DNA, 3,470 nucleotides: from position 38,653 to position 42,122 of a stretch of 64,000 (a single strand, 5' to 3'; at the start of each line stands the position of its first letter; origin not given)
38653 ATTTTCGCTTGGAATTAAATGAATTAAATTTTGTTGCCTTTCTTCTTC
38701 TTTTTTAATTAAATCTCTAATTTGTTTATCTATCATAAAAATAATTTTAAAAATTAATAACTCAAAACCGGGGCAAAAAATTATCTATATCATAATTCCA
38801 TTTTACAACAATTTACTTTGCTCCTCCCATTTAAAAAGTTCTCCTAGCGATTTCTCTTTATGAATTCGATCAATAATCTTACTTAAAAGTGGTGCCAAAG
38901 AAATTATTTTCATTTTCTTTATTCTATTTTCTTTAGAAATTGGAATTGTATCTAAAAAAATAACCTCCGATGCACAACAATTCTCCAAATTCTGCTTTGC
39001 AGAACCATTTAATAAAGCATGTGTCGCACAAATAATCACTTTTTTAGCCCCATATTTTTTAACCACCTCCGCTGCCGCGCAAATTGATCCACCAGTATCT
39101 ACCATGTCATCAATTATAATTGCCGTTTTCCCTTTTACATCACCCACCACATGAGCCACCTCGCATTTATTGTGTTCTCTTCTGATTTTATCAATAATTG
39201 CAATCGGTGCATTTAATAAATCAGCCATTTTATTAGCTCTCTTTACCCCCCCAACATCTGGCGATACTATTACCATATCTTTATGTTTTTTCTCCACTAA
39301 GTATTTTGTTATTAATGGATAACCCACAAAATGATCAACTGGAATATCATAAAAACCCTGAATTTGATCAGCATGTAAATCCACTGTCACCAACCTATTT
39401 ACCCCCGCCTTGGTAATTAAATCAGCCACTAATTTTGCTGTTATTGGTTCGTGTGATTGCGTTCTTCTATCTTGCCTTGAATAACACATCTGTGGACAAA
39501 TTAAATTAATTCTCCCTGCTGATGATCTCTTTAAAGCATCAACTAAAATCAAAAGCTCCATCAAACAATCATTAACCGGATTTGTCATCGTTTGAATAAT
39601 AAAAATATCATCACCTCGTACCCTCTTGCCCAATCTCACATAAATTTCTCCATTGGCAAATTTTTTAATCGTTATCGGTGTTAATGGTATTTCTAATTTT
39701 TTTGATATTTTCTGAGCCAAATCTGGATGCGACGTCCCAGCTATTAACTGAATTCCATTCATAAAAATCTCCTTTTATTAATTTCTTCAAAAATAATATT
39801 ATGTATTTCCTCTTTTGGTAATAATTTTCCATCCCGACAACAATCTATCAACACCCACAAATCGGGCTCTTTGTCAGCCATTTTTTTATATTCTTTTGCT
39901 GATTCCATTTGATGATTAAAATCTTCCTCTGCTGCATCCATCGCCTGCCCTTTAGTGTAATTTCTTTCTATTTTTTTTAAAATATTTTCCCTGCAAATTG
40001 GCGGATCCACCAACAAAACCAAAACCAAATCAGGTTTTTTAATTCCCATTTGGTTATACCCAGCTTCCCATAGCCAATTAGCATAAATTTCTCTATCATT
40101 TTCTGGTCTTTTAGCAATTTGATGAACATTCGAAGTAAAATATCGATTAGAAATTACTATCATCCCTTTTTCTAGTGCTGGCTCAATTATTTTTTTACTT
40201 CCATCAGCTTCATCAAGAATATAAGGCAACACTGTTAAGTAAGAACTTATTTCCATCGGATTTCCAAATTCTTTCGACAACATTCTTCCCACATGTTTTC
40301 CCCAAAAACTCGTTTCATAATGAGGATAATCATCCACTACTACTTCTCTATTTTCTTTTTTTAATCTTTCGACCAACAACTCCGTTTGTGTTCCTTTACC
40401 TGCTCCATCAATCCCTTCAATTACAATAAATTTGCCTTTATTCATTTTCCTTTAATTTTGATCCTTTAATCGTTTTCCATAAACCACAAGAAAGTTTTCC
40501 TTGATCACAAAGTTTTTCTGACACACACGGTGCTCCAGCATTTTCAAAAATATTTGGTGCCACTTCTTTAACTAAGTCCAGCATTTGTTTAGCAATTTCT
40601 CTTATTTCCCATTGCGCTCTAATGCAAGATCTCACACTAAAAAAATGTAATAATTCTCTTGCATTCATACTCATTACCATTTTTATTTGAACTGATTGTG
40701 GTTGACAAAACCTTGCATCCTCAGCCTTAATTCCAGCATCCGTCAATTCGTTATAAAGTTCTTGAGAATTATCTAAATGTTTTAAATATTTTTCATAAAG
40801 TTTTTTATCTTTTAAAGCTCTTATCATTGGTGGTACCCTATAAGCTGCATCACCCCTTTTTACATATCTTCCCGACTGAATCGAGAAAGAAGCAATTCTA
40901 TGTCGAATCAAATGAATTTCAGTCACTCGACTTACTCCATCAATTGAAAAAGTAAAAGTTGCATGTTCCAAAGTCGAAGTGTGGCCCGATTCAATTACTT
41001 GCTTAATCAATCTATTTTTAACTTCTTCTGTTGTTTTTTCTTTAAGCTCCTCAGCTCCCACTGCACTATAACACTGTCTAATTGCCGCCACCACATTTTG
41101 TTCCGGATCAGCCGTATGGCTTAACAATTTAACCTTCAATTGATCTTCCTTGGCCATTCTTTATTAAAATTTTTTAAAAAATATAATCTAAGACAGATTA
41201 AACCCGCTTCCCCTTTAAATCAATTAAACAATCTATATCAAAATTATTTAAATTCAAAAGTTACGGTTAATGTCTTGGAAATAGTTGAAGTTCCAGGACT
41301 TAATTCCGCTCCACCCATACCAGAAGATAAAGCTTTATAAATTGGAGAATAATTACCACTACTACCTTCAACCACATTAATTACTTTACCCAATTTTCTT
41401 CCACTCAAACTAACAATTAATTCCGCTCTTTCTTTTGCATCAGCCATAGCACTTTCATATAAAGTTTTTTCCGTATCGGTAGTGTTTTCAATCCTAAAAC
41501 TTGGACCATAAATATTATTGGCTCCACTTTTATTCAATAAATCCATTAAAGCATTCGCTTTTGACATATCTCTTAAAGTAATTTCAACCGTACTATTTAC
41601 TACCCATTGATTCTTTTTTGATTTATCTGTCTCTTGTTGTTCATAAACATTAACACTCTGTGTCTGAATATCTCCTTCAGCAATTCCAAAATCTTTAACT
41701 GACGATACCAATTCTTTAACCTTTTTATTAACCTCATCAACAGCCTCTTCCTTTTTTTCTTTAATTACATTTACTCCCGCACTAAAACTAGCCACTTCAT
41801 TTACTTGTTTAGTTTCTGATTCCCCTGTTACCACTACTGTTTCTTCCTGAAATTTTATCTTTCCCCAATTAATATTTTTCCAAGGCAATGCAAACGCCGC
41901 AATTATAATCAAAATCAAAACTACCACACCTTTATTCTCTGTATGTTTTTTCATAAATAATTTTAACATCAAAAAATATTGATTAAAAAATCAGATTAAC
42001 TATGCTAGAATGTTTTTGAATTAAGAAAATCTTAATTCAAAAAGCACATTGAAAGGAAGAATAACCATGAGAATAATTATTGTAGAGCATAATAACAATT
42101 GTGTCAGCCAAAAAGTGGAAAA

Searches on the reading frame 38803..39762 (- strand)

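Call 70: search_protein_families(library=pfam, proteins=[window:38803-39762:-], max_evalue=0.00001)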
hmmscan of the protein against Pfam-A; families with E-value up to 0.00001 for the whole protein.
window:38803-39762:- (319 aa): 3 families
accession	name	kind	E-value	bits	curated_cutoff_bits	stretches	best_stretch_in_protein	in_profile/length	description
PF13793.12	Pribosyltran_N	-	2.5e-47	160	25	1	4-120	1-117/117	N-terminal domain of ribose phosphate pyrophosphokinase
PF14572.12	Pribosyl_synth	-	2.1e-27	96.7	27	1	204-311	76-184/184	Phosphoribosyl synthetase-associated domain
PF00156.33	Pribosyltran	-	5.1e-22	78.3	26.3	1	158-249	26-125/158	Phosphoribosyl transferase domain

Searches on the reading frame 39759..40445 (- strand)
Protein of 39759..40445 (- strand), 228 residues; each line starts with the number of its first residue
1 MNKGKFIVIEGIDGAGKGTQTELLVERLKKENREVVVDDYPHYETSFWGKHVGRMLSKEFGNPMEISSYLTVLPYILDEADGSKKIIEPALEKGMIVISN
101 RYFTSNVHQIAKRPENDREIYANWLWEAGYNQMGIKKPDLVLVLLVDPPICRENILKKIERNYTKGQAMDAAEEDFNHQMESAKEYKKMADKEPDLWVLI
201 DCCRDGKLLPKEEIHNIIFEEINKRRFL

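Call 3: search_protein_families(library=pfam, proteins=[window:39759-40445:-], max_evalue=0.1)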
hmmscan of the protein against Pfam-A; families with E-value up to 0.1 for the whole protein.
window:39759-40445:- (228 aa): 6 families
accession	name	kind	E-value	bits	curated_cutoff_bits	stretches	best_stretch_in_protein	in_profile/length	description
PF02223.23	Thymidylate_kin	-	3.9e-19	69.5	27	1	9-201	1-173/185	Thymidylate kinase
PF01712.25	dNK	-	2.3e-05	24.7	27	1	7-160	1-145/203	Deoxynucleoside kinase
PF13207.12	AAA_17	-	0.002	18.8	27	1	11-114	2-93/136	AAA domain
PF00005.33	ABC_tran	-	0.034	15.2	25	1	2-62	9-71/137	ABC transporter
PF20720.3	nSTAND3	-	0.037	14.1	27.2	0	2-37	15-50/155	Novel STAND NTPase 3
PF13401.12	AAA_22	-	0.041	14.6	27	0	4-44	5-45/130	AAA domain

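Call 4: search_protein_families(library=ncbifam, proteins=[window:39759-40445:-], max_evalue=0.1)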
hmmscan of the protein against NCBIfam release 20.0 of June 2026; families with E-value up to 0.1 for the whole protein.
window:39759-40445:- (228 aa): 13 families
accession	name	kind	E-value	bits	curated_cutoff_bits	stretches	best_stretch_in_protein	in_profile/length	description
NF005923.0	PRK07933.1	equivalog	2.4e-27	95.7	193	1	6-201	2-195/213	dTMP kinase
TIGR00041.1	DTMP_kinase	equivalog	3e-22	79.3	83.25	1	1-202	1-185/196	dTMP kinase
NF005250.0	PRK06761.1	equivalog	0.00013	21.1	270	1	4-35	3-34/282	hypothetical protein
NF001385.0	PRK00279.2-3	equivalog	0.008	15.8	315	1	1-29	1-29/213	adenylate kinase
TIGR02788.1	VirB11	equivalog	0.0097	15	249.95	1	2-59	142-198/308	P-type DNA transfer ATPase VirB11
NF001381.0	PRK00279.1-3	equivalog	0.016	14.9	187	1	7-29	3-25/188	adenylate kinase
TIGR04520.1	ECF_ATPase_1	equivalog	0.02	14.4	315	1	2-45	26-70/269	energy-coupling factor transporter ATPase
NF006085.0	PRK08233.1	equivalog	0.029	14.2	198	0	3-31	4-32/184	hypothetical protein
NF004041.0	PRK05541.1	subfamily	0.031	14.3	127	1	2-37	5-40/176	adenylyl-sulfate kinase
NF002059.0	PRK00889.1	subfamily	0.072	12.8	244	0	2-37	3-38/177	adenylyl-sulfate kinase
TIGR03707.1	PPK2_P_aer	equivalog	0.09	12.4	301.8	0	6-41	33-68/230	polyphosphate kinase 2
NF010068.0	PRK13548.1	equivalog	0.091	11.8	261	0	2-45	29-72/261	heme ABC transporter ATP-binding protein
TIGR01351.1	adk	subfamily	0.098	12.3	168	0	7-29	2-24/212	adenylate kinase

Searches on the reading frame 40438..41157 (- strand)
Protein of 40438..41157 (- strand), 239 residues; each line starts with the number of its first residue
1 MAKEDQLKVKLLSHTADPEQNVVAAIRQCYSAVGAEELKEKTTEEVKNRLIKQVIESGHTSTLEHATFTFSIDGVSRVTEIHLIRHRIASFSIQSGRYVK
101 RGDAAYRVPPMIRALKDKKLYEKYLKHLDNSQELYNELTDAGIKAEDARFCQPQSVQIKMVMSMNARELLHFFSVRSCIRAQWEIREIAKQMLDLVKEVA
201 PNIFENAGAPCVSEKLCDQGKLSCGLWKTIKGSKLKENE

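Call 3: search_protein_families(library=pfam, proteins=[window:40438-41157:-], max_evalue=0.1)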
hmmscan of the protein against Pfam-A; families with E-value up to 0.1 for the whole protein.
window:40438-41157:- (239 aa): 3 families
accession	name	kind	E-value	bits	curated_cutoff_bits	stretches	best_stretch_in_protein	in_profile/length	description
PF02511.20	Thy1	-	1.3e-65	221.2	24.8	1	10-202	1-191/191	Thymidylate synthase complementing protein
PF14514.11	TetR_C_9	-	0.032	14.8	25.3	0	119-200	43-116/130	Tetracyclin repressor-like, C-terminal domain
PF18490.6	tRNA_bind_4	-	0.096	13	25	0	44-109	16-79/162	tRNA-binding domain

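Call 4: search_protein_families(library=ncbifam, proteins=[window:40438-41157:-], max_evalue=0.1)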
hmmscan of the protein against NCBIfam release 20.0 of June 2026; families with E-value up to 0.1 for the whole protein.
window:40438-41157:- (239 aa): 1 family
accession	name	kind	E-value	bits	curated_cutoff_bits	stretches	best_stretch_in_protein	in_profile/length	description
TIGR02170.1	thyX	equivalog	6.9e-57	192.4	87.9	1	8-205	1-209/211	FAD-dependent thymidylate synthase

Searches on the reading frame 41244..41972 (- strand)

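Call 3: search_protein_families(library=pfam, proteins=[window:41244-41972:-], max_evalue=0.1)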
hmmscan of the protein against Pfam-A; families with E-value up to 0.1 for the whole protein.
window:41244-41972:- (242 aa): 1 family
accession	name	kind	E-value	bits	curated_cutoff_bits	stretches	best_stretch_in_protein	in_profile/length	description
PF04402.19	SIMPL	-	1.6e-38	133.5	25.2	1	46-239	1-205/205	Protein of unknown function (DUF541)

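Call 4: search_protein_families(library=ncbifam, proteins=[window:41244-41972:-], max_evalue=0.1)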
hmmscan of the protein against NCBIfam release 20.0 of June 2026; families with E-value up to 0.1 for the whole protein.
window:41244-41972:- (242 aa): 3 families
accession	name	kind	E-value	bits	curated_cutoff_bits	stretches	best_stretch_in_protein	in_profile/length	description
NF008299.0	PRK11087.1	equivalog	1.8e-16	60.3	249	1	44-200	30-189/238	oxidative stress defense protein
NF045841.1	Ig_SerProt_MIP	equivalog_domain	0.00097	18.8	125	1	35-162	78-195/401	MIP family Ig-specific serine endopeptidase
NF008611.1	PRK11588.1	equivalog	0.022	13.5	500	1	16-107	5-96/492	putative basic amino acid antiporter YfcC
